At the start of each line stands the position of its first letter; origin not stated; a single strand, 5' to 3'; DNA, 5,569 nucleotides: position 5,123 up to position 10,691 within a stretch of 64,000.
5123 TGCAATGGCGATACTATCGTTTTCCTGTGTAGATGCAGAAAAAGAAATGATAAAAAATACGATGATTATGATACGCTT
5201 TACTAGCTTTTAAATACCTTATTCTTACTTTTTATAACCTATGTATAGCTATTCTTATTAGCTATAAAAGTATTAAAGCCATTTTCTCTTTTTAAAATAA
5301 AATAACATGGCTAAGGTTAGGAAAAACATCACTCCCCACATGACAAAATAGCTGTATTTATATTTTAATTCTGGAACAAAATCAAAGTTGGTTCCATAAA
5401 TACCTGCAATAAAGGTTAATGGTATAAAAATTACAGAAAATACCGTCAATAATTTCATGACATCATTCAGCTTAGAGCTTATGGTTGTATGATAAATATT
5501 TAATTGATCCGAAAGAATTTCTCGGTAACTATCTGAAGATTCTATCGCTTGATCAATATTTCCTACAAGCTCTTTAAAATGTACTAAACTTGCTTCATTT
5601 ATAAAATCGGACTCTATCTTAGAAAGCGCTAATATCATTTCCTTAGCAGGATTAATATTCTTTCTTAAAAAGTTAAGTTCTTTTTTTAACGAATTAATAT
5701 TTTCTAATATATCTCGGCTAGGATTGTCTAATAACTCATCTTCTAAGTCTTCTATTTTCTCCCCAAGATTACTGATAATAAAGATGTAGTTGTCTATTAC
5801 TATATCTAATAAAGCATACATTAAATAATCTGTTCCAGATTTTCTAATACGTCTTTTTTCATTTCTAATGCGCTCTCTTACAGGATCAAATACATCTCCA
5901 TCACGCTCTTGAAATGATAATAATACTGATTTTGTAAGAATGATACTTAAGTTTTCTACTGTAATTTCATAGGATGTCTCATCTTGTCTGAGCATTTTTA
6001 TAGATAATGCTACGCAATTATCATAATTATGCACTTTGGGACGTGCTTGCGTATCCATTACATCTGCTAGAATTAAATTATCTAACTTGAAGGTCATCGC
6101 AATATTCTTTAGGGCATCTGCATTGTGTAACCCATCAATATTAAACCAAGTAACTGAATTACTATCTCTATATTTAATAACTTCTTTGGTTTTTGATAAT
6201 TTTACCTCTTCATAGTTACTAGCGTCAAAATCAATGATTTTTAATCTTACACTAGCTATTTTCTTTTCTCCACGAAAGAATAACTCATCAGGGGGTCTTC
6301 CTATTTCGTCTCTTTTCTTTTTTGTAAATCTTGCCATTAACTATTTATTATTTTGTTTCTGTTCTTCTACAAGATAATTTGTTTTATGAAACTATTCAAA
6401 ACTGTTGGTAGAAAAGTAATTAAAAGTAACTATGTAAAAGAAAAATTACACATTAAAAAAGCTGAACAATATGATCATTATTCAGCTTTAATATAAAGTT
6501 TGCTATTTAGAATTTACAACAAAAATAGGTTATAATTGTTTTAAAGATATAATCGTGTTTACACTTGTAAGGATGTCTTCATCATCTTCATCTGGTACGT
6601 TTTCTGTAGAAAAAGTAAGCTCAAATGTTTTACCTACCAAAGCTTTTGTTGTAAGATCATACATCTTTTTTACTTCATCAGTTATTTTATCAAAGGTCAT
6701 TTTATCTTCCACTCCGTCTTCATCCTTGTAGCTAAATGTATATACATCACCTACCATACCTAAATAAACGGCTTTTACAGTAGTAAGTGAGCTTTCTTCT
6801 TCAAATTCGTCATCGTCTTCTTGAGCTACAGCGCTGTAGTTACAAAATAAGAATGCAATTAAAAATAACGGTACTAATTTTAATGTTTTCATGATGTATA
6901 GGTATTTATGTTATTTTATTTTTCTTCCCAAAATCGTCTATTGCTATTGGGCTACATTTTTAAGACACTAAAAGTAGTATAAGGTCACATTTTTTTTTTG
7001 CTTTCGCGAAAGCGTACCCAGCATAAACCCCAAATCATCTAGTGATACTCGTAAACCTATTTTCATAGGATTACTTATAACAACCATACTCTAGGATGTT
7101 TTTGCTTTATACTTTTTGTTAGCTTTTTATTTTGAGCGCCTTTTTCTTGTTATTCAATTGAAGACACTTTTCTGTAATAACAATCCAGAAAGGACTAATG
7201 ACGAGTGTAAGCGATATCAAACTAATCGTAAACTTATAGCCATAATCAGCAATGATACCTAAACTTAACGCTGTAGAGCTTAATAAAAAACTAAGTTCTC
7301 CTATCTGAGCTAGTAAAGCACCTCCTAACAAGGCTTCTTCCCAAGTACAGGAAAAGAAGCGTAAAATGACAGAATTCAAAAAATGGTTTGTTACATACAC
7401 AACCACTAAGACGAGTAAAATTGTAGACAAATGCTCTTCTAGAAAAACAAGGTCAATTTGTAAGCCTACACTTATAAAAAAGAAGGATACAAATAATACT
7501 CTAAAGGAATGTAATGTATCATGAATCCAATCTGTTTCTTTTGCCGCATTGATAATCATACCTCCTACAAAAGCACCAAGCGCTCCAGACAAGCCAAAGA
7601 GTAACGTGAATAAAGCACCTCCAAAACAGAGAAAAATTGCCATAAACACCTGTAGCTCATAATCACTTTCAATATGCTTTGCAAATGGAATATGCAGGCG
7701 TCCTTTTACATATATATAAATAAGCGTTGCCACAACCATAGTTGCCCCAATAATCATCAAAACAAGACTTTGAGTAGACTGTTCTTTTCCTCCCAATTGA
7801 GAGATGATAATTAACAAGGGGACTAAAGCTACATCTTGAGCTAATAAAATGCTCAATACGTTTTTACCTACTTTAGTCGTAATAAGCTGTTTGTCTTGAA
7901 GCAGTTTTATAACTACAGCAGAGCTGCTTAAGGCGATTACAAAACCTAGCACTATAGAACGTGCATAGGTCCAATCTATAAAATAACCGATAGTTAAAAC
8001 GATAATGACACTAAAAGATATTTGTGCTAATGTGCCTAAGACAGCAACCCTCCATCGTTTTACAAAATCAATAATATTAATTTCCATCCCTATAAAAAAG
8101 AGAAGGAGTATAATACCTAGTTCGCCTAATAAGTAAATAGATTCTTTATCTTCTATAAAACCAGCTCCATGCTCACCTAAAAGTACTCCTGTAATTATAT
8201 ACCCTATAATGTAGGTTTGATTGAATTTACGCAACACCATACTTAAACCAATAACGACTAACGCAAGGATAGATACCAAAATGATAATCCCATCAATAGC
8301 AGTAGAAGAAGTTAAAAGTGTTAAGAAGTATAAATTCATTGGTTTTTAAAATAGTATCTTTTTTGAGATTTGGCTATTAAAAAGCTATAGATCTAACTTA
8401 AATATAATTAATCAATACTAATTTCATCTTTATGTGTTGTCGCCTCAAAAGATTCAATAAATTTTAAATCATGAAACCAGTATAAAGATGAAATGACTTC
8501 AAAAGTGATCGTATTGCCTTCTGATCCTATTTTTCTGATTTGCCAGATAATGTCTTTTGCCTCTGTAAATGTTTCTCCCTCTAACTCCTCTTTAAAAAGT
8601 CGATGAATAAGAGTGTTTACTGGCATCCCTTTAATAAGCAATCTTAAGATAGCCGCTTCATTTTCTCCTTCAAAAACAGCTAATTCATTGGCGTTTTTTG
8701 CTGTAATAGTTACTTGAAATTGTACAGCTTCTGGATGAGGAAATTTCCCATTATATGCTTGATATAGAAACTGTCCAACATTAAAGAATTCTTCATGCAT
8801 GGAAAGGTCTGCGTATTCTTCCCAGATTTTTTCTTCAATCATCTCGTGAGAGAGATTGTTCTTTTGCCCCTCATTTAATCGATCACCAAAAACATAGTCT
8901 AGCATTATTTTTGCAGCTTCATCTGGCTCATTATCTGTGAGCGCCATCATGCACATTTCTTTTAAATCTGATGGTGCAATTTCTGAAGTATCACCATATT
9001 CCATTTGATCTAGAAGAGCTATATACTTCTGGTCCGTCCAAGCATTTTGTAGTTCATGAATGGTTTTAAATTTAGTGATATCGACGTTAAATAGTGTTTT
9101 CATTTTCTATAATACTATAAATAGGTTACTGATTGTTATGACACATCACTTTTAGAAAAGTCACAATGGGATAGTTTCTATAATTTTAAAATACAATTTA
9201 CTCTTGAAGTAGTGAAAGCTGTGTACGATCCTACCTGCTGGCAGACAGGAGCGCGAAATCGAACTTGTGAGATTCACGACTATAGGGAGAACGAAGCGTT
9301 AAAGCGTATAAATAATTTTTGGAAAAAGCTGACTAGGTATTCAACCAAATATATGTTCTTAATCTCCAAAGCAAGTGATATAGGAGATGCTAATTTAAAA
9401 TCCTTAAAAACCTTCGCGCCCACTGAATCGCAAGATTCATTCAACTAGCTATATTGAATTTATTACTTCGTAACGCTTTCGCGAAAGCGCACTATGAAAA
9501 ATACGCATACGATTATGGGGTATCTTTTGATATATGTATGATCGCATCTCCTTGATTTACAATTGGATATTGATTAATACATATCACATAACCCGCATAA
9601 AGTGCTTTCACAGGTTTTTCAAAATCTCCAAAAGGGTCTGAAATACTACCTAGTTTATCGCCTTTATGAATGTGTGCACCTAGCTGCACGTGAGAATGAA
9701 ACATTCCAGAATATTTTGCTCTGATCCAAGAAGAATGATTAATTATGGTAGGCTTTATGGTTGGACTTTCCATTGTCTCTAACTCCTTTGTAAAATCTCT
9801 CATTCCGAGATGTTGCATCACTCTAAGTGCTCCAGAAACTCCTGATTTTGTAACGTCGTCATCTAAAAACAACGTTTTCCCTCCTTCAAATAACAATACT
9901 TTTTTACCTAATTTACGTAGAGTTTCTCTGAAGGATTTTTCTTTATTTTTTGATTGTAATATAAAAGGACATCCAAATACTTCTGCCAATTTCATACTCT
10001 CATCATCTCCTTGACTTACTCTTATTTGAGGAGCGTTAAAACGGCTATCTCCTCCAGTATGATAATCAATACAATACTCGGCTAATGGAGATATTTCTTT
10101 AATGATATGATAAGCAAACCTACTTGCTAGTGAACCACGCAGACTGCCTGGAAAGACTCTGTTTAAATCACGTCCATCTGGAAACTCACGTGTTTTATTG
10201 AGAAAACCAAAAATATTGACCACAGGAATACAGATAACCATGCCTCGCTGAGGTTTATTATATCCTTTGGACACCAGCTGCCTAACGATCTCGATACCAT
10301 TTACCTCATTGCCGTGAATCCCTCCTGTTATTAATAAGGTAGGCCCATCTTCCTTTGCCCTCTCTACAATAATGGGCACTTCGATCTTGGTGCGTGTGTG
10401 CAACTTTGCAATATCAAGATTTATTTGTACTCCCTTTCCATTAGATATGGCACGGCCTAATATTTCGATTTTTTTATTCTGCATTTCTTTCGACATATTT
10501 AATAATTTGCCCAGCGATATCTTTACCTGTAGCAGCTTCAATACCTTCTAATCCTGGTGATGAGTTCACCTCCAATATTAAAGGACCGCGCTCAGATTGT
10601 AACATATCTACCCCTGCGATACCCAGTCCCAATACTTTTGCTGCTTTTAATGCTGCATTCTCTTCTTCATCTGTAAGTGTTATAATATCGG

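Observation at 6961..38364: Clustered ECF-sigma regulon defined by nine oriented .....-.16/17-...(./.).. promoters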

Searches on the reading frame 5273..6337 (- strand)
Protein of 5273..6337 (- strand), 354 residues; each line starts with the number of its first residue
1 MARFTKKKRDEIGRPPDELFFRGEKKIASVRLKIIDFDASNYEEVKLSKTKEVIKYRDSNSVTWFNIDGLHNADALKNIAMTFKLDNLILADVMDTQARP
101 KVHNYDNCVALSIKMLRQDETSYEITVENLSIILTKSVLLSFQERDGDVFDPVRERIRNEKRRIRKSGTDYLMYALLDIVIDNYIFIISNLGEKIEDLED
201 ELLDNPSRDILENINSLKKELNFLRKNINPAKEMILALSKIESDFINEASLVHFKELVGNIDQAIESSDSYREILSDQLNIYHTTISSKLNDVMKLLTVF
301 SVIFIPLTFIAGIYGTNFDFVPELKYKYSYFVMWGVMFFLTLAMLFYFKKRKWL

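Call 6: search_protein_families(library=pfam, proteins=[window:5273-6337:-])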
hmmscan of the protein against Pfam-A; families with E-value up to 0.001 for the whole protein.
window:5273-6337:- (354 aa): 1 family
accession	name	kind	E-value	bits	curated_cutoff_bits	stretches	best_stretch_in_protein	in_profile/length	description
PF01544.23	CorA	-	1.4e-60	205.5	27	1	60-350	2-292/292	CorA-like Mg2+ transporter protein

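Call 52: search_protein_families(library=ncbifam, proteins=[window:5273-6337:-], max_evalue=0.00001)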
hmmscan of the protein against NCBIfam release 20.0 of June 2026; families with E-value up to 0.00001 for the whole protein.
window:5273-6337:- (354 aa): 2 families
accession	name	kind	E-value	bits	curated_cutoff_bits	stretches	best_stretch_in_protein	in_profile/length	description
TIGR00383.1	corA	equivalog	1.7e-76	257.7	200.75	1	37-354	4-320/320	magnesium/cobalt transporter CorA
NF007092.0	PRK09546.1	equivalog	4.4e-23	81.9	292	1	58-354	36-327/327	zinc transporter ZntB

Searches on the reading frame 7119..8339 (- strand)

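Call 6: search_protein_families(library=pfam, proteins=[window:7119-8339:-])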
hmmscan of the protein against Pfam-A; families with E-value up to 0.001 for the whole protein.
window:7119-8339:- (406 aa): 1 family
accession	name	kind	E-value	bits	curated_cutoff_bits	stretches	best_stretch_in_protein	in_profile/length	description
PF00999.27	Na_H_Exchanger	-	7.4e-54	183.5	26.2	1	26-387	3-370/375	Sodium/hydrogen exchanger, transmembrane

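Call 52: search_protein_families(library=ncbifam, proteins=[window:7119-8339:-], max_evalue=0.00001)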
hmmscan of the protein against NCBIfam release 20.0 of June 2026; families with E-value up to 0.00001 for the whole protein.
window:7119-8339:- (406 aa): 5 families
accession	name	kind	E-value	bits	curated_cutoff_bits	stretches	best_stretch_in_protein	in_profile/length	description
NF045626.1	FeTrans_MagA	equivalog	3e-73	247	700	1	23-389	12-377/386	iron transporter MagA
TIGR00932.1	2a37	subfamily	4.2e-54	183.9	238.3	1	33-296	8-275/275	monovalent cation:proton antiporter-2 (CPA2) family protein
NF002924.0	PRK03562.1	equivalog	2.8e-46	158.2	752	1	15-399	8-389/623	glutathione-regulated potassium-efflux system protein KefC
NF002973.0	PRK03659.1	equivalog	3.5e-45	154.7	804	1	25-396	14-383/602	glutathione-regulated potassium-efflux system protein KefB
NF007950.1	PRK10669.1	equivalog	3.9e-38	131.6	700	1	20-398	10-396/547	YbaL family putative K(+) efflux transporter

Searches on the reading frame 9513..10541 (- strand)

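Call 6: search_protein_families(library=pfam, proteins=[window:9513-10541:-])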
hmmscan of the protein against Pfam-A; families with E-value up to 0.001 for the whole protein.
window:9513-10541:- (342 aa): 1 family
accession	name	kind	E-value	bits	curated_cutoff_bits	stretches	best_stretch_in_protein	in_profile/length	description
PF24827.1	AstE_AspA_cat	-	2.6e-34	118.9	25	1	65-245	1-192/192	Succinylglutamate desuccinylase/Aspartoacylase catalytic domain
